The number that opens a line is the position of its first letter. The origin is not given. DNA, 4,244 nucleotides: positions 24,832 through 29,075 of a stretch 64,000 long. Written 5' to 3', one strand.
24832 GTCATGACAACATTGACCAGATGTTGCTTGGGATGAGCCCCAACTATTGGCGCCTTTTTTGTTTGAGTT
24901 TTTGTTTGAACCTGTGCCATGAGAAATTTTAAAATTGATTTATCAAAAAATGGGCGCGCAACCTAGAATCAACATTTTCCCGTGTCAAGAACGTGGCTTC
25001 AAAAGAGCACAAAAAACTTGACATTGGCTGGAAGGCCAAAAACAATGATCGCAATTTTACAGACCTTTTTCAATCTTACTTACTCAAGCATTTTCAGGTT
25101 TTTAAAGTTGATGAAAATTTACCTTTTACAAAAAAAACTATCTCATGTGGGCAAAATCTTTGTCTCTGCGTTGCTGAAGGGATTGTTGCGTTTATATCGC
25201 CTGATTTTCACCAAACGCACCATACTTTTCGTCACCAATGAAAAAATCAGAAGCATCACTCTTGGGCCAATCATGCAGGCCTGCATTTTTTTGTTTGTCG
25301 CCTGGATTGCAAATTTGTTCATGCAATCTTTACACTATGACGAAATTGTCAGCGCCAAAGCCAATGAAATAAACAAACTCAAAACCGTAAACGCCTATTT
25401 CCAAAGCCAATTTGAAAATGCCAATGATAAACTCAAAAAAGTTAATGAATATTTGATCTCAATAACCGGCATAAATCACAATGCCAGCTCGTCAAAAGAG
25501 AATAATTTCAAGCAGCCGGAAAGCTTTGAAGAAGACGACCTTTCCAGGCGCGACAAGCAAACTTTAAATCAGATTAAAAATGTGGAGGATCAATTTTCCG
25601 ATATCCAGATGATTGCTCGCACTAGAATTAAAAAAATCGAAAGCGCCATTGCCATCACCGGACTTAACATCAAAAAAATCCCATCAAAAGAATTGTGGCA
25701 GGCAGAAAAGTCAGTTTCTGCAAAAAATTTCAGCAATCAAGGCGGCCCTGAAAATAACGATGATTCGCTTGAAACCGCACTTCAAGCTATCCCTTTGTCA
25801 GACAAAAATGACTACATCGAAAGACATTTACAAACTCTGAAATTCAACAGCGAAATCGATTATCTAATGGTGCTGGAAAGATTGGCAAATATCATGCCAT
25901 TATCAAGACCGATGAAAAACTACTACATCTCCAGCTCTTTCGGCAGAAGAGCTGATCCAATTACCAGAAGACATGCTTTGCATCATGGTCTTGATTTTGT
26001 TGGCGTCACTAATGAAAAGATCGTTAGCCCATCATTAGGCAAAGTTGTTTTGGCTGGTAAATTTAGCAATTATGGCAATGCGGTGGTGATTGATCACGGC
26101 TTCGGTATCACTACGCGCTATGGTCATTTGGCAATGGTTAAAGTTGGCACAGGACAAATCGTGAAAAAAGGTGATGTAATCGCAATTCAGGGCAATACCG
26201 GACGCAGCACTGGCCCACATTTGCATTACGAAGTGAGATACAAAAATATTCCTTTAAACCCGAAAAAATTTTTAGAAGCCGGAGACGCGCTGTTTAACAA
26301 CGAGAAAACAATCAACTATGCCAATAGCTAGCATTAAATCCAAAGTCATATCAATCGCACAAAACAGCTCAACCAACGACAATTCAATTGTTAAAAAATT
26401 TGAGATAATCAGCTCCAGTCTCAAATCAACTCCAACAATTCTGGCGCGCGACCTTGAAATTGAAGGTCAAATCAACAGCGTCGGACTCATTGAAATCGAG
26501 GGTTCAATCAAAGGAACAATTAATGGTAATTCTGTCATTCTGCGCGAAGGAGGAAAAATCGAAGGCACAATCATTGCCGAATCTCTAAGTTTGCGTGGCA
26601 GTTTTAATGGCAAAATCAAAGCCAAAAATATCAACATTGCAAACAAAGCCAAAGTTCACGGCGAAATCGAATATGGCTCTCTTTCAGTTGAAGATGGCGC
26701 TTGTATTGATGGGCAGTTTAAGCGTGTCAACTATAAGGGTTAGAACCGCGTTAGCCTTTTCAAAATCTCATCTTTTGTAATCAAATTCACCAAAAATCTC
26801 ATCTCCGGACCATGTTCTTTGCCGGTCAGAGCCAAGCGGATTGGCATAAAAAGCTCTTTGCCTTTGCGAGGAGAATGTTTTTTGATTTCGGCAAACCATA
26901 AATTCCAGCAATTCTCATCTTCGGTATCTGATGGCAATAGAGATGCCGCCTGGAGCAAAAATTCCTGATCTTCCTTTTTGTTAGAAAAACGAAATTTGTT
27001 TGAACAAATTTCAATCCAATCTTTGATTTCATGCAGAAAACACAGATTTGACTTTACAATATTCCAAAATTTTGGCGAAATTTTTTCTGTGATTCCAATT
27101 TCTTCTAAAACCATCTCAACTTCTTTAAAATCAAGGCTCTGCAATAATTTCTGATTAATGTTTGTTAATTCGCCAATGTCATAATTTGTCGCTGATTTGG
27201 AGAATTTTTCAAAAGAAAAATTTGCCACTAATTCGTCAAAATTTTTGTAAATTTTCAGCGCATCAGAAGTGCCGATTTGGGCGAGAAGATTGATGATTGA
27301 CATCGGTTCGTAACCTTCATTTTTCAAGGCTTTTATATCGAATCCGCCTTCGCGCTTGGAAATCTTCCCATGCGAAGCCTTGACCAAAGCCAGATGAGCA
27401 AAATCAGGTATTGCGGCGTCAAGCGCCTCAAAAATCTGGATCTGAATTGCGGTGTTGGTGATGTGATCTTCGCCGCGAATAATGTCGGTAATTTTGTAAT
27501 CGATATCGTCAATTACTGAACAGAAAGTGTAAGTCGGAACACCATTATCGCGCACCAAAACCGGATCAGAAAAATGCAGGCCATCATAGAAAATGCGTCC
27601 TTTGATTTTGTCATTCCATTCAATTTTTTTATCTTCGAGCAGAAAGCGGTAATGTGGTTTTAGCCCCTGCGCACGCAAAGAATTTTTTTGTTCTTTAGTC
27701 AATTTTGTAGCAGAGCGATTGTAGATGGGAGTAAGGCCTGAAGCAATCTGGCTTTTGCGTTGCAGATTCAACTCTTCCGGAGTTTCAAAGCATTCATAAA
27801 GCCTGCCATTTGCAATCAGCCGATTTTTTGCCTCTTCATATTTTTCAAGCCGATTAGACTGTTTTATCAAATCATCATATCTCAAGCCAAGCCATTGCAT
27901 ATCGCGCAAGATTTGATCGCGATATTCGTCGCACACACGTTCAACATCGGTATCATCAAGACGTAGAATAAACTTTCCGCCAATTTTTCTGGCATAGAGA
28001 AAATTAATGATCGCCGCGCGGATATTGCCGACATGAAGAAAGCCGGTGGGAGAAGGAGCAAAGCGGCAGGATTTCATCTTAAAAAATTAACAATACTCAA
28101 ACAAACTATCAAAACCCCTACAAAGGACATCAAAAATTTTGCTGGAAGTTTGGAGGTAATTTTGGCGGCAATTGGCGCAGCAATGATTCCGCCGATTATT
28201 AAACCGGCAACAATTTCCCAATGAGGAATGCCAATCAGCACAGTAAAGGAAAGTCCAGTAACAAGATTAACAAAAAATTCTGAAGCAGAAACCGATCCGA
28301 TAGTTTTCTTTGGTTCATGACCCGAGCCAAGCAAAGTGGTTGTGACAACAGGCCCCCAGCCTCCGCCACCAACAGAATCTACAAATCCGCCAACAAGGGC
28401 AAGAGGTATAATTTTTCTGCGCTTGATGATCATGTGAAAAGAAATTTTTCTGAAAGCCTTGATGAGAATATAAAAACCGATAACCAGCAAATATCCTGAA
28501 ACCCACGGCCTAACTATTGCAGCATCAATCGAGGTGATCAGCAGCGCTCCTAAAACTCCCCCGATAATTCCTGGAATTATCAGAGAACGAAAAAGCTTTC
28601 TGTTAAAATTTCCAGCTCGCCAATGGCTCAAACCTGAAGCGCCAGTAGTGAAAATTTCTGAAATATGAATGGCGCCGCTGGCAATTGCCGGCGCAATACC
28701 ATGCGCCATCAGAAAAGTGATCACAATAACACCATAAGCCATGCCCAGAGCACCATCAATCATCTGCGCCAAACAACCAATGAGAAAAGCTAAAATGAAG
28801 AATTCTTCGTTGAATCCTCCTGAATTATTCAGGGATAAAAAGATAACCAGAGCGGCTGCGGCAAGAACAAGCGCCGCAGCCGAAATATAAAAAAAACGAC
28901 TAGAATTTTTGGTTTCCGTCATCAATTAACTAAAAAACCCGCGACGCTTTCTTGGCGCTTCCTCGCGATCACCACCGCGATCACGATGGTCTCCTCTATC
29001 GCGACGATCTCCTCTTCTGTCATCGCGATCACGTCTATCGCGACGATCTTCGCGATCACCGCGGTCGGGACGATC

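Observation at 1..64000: Housekeeping chromosome saturated with at least eight families of GC-rich palindromic (RPE/MITE-like) repeats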

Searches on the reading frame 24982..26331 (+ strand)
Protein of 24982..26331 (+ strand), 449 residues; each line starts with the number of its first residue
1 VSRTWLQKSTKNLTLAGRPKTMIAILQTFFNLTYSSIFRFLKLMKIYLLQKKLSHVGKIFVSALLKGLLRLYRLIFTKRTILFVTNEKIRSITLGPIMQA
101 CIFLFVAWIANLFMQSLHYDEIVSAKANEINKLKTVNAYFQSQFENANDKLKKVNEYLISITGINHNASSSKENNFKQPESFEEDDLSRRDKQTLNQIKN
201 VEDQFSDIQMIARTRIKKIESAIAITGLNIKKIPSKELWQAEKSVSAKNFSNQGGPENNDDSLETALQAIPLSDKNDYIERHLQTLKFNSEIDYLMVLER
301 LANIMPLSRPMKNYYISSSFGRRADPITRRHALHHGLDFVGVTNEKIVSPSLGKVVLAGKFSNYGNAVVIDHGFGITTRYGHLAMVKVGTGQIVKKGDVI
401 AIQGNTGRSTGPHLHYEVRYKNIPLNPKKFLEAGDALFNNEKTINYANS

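Call 29: search_protein_families(library=pfam, max_evalue=1e-8, proteins=[window:24982-26331:+])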
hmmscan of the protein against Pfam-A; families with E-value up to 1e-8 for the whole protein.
window:24982-26331:+ (449 aa): 1 family
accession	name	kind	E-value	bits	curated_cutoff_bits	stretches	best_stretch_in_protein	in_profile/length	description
PF01551.29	Peptidase_M23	-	4e-29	101.1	28.7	1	333-427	2-96/96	Peptidase family M23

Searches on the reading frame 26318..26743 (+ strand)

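Call 29: search_protein_families(library=pfam, max_evalue=1e-8, proteins=[window:26318-26743:+])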
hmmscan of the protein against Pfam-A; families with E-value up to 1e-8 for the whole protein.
window:26318-26743:+ (141 aa): 1 family
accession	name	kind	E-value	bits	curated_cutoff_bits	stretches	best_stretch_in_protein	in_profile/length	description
PF04519.19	Bactofilin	-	4.5e-23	81.8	27.9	1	40-134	1-97/98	Polymer-forming cytoskeletal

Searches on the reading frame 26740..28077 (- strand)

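Call 29: search_protein_families(library=pfam, max_evalue=1e-8, proteins=[window:26740-28077:-])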
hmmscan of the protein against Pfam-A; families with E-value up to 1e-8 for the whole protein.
window:26740-28077:- (445 aa): 1 family
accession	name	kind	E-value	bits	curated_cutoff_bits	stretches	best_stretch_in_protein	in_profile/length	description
PF00749.27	tRNA-synt_1c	-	1.1e-74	251.6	23.4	1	4-304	4-312/314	tRNA synthetases class I (E and Q), catalytic domain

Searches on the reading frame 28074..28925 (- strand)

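Call 29: search_protein_families(library=pfam, max_evalue=1e-8, proteins=[window:28074-28925:-])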
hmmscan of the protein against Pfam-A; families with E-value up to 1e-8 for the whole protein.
window:28074-28925:- (283 aa): 1 family
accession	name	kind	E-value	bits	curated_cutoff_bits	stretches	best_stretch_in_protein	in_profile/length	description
PF01925.25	TauE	-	2e-38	132.9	32.6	1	47-278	2-235/237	Sulfite exporter TauE/SafE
